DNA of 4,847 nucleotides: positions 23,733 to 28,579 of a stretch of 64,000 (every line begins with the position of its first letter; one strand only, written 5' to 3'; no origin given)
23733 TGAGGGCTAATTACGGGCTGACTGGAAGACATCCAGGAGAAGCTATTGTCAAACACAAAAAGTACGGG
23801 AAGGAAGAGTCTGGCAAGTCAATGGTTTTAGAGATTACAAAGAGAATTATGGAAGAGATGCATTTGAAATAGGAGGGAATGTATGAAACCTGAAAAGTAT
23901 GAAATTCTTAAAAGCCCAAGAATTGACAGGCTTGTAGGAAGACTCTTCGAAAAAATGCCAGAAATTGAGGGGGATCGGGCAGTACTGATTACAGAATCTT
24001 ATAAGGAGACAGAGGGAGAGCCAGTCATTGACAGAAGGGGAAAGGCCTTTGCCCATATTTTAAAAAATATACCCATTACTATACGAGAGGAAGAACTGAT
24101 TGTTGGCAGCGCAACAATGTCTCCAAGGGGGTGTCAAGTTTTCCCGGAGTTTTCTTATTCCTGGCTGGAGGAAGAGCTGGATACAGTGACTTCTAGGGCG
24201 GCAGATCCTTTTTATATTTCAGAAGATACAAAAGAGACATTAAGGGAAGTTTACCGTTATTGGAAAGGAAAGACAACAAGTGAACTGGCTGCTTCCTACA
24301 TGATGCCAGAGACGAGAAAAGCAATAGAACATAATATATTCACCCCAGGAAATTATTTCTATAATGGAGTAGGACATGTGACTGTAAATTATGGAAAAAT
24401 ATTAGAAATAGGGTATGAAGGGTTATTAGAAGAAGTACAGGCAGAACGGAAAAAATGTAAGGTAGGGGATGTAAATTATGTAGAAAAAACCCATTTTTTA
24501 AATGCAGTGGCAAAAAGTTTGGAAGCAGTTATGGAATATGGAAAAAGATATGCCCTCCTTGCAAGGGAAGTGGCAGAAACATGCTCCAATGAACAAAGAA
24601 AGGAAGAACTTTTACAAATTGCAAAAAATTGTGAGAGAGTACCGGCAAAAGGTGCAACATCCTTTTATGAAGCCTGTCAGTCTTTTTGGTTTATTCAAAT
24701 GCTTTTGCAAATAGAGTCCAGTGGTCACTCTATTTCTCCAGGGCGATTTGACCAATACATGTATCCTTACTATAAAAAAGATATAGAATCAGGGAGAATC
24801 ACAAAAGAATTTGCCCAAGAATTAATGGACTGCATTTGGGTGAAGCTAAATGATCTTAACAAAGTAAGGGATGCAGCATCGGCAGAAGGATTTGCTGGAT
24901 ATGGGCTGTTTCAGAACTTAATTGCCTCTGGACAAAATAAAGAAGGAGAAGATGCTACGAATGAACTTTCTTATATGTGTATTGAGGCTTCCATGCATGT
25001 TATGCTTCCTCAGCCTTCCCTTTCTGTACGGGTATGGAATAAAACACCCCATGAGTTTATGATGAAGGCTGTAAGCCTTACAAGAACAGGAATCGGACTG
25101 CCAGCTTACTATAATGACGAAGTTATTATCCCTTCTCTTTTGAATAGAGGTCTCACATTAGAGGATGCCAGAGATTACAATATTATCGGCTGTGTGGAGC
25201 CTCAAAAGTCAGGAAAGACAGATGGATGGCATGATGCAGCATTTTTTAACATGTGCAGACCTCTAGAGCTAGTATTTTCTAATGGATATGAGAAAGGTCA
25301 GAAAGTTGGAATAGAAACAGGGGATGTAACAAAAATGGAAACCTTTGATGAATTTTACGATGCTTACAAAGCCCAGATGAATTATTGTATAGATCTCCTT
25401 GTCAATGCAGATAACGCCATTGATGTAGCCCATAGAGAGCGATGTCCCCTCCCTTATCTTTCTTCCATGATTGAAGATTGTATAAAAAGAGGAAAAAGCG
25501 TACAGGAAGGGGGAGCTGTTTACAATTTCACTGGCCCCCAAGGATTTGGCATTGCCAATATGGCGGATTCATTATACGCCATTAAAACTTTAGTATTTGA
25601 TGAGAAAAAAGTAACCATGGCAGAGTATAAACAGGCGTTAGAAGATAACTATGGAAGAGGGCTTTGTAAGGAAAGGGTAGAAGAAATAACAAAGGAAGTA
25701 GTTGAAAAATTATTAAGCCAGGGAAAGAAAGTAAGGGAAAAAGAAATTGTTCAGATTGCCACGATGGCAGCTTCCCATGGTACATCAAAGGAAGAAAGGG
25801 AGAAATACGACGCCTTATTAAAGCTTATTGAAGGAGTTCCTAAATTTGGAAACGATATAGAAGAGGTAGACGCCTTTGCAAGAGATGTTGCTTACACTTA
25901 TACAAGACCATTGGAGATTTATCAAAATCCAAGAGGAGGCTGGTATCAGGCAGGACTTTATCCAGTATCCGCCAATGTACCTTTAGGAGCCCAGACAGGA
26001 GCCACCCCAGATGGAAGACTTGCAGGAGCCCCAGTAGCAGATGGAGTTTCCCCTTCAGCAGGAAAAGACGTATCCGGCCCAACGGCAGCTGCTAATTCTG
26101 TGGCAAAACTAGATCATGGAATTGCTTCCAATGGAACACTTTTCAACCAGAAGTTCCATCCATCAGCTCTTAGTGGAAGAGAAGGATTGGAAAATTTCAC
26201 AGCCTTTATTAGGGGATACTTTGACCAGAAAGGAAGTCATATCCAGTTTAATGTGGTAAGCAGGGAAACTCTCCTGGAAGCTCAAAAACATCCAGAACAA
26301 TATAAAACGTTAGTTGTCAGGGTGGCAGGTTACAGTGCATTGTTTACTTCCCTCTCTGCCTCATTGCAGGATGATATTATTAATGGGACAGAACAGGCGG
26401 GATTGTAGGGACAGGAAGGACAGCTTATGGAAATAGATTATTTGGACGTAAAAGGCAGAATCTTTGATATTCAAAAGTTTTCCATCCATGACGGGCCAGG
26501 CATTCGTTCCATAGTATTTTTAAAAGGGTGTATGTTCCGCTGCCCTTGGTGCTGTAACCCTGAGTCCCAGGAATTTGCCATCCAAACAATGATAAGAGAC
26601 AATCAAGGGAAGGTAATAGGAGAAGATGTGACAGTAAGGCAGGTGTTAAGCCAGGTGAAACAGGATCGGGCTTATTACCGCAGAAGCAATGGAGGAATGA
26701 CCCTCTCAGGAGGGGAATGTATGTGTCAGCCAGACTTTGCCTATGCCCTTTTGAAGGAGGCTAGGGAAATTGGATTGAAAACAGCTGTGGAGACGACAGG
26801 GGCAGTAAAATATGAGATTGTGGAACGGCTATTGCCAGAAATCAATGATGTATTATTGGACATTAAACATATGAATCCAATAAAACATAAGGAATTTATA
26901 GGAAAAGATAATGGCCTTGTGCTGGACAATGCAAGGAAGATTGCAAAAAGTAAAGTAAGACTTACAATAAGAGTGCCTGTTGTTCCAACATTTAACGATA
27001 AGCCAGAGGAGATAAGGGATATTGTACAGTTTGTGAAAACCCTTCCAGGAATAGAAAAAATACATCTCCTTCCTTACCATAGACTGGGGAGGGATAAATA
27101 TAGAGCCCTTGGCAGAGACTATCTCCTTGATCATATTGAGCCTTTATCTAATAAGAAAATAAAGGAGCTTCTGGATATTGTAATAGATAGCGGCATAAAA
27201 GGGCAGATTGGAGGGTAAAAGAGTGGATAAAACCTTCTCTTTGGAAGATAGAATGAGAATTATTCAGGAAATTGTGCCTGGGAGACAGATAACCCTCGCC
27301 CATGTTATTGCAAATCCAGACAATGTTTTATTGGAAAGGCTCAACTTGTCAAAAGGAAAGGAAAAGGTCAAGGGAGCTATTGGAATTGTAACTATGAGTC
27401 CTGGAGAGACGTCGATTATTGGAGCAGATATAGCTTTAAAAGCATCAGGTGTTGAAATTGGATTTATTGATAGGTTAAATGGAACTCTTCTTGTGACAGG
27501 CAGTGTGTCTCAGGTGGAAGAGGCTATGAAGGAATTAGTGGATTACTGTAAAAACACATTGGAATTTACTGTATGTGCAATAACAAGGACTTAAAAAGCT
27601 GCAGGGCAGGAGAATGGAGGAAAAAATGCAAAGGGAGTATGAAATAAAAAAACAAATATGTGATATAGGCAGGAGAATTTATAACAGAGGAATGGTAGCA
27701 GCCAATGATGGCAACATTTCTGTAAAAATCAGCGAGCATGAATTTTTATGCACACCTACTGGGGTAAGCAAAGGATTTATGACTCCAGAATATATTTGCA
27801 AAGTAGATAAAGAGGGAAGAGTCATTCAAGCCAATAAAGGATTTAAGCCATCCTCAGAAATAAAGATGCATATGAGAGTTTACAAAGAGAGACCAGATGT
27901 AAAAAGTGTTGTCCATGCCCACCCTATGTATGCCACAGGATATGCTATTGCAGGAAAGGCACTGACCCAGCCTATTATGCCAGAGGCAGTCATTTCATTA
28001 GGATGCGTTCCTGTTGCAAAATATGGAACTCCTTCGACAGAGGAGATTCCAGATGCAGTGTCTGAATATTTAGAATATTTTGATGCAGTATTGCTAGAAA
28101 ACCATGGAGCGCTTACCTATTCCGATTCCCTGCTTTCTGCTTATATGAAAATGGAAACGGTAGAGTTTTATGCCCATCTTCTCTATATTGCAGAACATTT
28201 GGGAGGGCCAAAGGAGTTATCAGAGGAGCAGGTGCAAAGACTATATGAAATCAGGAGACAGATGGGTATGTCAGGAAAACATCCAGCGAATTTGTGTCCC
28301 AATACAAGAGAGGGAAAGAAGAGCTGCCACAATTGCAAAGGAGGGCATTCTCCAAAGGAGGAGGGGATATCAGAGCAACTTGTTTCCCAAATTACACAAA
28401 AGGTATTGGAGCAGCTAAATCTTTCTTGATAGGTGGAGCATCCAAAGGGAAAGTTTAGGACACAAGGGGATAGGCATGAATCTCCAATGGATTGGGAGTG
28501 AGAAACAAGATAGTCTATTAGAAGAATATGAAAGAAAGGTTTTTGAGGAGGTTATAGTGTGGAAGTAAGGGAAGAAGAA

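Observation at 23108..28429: Two paralogous class II aldolases in the GRM operon, both carrying C-terminal encapsulation-peptide-like helices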

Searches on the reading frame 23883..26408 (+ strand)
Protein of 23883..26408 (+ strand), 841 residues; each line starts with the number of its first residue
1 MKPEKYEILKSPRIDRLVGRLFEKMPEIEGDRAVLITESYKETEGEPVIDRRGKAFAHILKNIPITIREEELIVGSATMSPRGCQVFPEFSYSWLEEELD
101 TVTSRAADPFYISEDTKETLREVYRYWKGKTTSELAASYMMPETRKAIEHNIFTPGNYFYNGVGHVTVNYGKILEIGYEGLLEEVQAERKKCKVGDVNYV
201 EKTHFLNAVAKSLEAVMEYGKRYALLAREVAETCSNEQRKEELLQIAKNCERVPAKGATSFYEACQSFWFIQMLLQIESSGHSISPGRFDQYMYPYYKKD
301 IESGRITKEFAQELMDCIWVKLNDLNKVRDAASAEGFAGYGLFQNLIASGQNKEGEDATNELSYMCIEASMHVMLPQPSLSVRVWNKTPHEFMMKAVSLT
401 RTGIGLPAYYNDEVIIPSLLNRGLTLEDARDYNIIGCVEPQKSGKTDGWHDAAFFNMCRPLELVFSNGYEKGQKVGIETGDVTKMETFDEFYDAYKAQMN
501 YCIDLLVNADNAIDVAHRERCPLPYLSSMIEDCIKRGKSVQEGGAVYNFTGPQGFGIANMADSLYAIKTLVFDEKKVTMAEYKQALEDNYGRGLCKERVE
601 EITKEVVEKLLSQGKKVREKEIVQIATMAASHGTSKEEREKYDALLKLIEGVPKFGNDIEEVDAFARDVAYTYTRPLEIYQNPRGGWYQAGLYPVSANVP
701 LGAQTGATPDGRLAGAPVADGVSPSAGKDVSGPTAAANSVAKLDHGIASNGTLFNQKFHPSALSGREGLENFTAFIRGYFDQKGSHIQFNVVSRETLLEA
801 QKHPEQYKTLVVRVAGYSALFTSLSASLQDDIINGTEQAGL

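Call 5: search_protein_families(library=pfam, proteins=[window:23883-26408:+])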
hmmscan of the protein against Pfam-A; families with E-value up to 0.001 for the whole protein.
window:23883-26408:+ (841 aa): 2 families
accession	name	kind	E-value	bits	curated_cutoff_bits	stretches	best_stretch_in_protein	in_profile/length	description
PF02901.20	PFL-like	-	2.2e-248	826.6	24.3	1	12-702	3-647/647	Pyruvate formate lyase-like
PF01228.26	Gly_radical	-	1.4e-36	125.7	22.2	1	718-821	1-105/106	Glycine radical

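Call 23: search_protein_families(library=ncbifam, proteins=[window:23883-26408:+])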
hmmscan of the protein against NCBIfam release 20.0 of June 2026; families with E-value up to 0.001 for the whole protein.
window:23883-26408:+ (841 aa): 12 families
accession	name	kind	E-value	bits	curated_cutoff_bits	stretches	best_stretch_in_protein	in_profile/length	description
TIGR01774.1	PFL2-3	subfamily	1.6e-252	840.3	678.2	2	12-595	4-585/786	formate C-acetyltransferase/glycerol dehydratase family glycyl radical enzyme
NF007437.0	PRK09983.1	equivalog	2.7e-217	723.5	1109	2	12-591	3-561/765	formate C-acetyltransferase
NF048009.1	SfplDhtHpfGKleb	equivalog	7.4e-216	719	1000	2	12-590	26-617/824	(2S)-3-sulfopropanediol dehydratase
NF043068.1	glycl_HYPD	equivalog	3.3e-188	627.3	1100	2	13-592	3-585/784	trans-4-hydroxy-L-proline dehydratase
NF048011.1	SfplDhtHpsGDes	equivalog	9e-176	586.6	1000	2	11-592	23-620/821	(2S)-3-sulfopropanediol dehydratase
TIGR04394.1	choline_CutC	equivalog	3.2e-175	584.9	1050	2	12-590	3-588/789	choline trimethylamine-lyase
NF033718.1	indole_decarb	equivalog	1.7e-152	509.6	1100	2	110-837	155-865/868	indoleacetate decarboxylase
NF033715.1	glycyl_HPDL_Lrg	equivalog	3.2e-111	372.7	1150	1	115-837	172-898/901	4-hydroxyphenylacetate decarboxylase large subunit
TIGR01255.1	pyr_form_ly_1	equivalog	8.4e-48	163.4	994.2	2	651-835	546-738/744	formate C-acetyltransferase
NF038360.1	rad_fix_GrcA3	exception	5.5e-19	68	158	1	769-836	6-73/78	autonomous glycyl radical cofactor GrcA3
TIGR04365.1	spare_glycyl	equivalog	7.1e-12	45.7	170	1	783-836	68-121/126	autonomous glycyl radical cofactor GrcA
NF008341.1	PRK11127.1-1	equivalog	3.9e-10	39.6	145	1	786-836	25-75/80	autonomous glycyl radical cofactor GrcA2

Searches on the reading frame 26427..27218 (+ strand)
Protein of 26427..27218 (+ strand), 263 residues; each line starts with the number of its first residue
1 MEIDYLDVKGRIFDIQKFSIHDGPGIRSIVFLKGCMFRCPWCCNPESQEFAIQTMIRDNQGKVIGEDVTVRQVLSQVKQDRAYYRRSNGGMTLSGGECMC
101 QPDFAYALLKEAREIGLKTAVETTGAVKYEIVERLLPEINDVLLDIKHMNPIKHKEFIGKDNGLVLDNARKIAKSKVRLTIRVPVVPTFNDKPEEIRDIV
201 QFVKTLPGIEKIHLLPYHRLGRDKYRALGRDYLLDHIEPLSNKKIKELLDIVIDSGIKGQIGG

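Call 5: search_protein_families(library=pfam, proteins=[window:26427-27218:+])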
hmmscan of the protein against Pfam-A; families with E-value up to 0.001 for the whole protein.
window:26427-27218:+ (263 aa): 2 families
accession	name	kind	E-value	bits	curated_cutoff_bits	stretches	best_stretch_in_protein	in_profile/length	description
PF04055.27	Radical_SAM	-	6.8e-17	62.6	29.5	1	29-197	1-163/166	Radical SAM superfamily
PF13353.11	Fer4_12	-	1.3e-14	55.1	22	1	22-151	2-120/137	4Fe-4S single cluster domain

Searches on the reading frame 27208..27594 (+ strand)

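Call 5: search_protein_families(library=pfam, proteins=[window:27208-27594:+])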
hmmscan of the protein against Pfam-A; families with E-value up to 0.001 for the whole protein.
window:27208-27594:+ (128 aa): 1 family
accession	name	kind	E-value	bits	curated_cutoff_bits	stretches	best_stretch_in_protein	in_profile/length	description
PF00936.24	BMC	-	2.8e-13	50.1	24.5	1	57-124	1-73/75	BMC domain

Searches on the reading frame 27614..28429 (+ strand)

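Call 5: search_protein_families(library=pfam, proteins=[window:27614-28429:+])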
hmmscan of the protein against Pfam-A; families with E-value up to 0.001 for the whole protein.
window:27614-28429:+ (271 aa): 1 family
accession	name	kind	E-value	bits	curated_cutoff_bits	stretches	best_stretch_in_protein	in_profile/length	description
PF00596.27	Aldolase_II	-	7.6e-50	169.8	22.2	1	14-190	2-182/183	Class II Aldolase and Adducin N-terminal domain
